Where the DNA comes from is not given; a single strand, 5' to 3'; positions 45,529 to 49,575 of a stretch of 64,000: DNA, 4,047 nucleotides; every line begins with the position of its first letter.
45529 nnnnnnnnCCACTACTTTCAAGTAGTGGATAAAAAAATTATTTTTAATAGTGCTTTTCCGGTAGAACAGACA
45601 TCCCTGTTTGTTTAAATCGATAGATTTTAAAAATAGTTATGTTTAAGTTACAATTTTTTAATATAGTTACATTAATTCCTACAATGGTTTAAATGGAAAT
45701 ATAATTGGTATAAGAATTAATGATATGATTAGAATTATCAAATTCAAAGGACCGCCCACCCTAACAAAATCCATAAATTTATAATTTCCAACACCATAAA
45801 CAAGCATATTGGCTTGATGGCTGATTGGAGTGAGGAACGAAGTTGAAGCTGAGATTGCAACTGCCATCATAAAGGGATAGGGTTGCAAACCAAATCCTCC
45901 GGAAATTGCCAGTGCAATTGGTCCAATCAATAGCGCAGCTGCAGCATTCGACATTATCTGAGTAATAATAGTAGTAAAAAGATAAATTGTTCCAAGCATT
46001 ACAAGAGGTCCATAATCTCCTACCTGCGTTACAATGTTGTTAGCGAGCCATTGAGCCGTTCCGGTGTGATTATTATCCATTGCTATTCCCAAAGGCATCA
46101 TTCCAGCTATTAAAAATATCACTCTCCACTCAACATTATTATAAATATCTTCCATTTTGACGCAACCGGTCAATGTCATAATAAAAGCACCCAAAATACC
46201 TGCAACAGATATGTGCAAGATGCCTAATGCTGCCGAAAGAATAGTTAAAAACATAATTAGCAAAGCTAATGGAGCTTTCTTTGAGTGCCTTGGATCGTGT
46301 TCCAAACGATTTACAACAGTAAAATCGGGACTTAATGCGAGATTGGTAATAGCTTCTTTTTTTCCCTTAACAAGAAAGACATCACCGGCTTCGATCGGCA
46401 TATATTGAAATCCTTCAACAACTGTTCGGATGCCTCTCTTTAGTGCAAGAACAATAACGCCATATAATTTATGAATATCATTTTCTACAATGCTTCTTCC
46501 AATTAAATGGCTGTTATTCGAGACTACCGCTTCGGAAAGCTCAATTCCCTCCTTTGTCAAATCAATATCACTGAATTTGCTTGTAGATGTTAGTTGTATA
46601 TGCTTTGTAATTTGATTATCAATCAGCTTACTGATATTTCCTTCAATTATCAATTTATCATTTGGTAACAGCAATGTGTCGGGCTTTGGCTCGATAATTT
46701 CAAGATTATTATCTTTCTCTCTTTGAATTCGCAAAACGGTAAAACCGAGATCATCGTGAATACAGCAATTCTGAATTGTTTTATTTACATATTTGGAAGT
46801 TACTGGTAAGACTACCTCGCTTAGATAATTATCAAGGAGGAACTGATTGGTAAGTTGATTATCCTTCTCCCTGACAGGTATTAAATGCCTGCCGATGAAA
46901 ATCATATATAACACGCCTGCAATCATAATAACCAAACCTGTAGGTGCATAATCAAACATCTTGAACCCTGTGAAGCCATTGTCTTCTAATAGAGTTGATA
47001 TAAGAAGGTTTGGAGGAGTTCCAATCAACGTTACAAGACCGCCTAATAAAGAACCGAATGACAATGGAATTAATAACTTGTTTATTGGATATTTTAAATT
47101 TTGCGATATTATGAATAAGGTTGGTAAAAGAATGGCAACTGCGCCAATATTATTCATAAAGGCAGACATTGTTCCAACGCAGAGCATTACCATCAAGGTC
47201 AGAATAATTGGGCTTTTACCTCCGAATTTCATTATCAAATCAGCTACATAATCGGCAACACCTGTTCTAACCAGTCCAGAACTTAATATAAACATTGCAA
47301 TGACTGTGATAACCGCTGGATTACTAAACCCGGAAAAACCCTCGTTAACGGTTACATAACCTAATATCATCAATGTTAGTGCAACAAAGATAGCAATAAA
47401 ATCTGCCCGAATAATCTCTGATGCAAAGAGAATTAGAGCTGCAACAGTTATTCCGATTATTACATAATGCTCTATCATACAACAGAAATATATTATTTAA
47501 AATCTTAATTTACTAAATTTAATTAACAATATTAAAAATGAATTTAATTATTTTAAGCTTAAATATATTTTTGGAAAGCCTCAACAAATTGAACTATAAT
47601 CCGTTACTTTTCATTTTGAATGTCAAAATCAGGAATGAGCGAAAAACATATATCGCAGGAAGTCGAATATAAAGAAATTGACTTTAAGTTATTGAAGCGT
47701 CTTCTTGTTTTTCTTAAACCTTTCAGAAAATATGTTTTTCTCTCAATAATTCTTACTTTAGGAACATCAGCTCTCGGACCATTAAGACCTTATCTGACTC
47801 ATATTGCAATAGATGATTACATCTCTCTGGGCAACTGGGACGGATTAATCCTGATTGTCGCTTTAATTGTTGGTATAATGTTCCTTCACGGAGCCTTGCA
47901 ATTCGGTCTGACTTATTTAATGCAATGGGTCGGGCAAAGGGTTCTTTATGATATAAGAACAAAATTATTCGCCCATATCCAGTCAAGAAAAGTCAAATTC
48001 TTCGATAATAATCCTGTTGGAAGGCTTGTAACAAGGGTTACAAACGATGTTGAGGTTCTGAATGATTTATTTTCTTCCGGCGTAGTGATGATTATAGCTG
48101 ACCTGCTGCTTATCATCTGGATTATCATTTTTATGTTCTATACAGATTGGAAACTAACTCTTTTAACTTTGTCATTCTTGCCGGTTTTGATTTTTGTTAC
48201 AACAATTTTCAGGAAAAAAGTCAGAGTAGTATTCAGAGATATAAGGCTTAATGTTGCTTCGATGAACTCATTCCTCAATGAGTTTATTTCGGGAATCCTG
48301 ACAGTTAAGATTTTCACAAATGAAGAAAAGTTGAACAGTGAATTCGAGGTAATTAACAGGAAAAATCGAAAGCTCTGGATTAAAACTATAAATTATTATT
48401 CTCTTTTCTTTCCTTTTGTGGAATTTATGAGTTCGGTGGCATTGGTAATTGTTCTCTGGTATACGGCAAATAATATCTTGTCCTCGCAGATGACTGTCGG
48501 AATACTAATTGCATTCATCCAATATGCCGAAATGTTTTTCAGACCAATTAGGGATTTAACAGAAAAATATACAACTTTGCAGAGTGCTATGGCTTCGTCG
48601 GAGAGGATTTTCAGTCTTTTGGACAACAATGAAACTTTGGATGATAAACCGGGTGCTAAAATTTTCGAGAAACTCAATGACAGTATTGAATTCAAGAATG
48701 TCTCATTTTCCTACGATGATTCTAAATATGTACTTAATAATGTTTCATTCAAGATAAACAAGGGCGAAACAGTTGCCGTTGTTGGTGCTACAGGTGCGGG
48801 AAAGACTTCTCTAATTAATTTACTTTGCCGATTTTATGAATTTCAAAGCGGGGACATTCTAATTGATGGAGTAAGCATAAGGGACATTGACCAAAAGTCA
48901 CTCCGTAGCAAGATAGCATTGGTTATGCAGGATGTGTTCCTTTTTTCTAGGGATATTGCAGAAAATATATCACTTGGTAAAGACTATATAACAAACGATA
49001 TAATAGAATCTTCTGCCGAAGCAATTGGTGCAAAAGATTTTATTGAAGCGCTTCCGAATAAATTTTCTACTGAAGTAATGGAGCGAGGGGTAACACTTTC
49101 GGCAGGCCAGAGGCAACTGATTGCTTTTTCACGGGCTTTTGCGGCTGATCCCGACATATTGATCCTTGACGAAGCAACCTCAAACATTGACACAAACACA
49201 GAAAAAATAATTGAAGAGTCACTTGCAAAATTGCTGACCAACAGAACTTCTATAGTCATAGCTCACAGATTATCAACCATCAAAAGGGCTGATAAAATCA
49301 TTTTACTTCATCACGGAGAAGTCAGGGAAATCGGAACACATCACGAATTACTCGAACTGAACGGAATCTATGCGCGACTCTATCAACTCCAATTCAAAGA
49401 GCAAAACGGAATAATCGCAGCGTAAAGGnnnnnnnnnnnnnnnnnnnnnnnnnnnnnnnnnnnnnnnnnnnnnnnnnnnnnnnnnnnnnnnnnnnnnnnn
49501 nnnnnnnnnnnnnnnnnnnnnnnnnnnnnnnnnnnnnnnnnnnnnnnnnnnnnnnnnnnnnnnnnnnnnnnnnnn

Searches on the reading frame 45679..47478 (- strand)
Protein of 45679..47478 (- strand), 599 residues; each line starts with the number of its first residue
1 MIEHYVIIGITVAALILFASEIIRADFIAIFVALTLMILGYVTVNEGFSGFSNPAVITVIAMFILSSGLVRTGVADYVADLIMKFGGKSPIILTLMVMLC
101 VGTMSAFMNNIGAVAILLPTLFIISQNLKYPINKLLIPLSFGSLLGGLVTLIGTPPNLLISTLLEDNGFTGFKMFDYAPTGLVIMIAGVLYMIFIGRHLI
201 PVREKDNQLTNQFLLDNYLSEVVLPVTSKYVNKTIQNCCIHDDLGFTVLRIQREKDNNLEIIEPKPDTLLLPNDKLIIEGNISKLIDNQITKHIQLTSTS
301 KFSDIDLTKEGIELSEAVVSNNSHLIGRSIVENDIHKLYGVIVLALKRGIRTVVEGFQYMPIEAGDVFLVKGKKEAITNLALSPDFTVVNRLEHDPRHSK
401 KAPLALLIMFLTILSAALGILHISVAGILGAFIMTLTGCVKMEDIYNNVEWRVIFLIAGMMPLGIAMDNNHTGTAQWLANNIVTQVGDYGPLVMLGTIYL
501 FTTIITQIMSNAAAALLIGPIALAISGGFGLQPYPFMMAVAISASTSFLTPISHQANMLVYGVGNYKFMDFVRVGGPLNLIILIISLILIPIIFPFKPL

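Call 67: search_protein_families(library=pfam, proteins=[window:45679-47478:-], max_evalue=0.00001)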
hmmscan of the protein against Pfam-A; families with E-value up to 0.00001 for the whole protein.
window:45679-47478:- (599 aa): 4 families
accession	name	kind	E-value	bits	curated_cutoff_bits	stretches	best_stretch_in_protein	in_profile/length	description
PF03600.22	CitMHS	-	1.6e-95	320.5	31.9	2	15-529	1-321/336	Citrate transporter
PF00939.25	Na_sulph_symp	-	3.4e-24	86.1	27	1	405-590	276-462/472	Sodium:sulfate symporter transmembrane region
PF02080.26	TrkA_C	-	2.7e-21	75.7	27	2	315-378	2-64/71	TrkA-C domain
PF06808.19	DctM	-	1.1e-06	28.2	23.8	1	402-591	216-408/413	Tripartite ATP-independent periplasmic transporter, DctM component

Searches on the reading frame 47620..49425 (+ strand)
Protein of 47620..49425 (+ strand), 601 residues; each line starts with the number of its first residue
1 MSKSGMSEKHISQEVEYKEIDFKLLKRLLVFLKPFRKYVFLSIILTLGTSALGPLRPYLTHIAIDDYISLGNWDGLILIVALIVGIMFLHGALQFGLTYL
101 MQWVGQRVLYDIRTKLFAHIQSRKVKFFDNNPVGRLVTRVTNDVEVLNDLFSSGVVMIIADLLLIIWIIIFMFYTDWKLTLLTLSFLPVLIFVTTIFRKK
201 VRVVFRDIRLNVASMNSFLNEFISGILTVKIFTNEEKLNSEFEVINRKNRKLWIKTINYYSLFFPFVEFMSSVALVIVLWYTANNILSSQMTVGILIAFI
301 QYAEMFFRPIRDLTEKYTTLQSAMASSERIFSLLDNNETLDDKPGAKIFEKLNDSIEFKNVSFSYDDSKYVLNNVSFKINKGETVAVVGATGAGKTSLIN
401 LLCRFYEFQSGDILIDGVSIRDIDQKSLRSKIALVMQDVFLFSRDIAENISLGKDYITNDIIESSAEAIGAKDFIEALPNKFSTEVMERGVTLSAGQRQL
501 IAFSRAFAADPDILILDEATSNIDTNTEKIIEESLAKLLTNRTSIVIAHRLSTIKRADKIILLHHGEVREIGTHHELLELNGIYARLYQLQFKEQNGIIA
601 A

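Call 67: search_protein_families(library=pfam, proteins=[window:47620-49425:+], max_evalue=0.00001)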
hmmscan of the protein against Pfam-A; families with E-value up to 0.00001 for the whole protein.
window:47620-49425:+ (601 aa): 2 families
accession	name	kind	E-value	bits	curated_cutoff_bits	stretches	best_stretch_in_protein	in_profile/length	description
PF00664.28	ABC_membrane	-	8.1e-60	203.3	28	1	39-309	1-273/274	ABC transporter transmembrane region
PF00005.33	ABC_tran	-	6e-31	108.3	25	1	372-521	1-137/137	ABC transporter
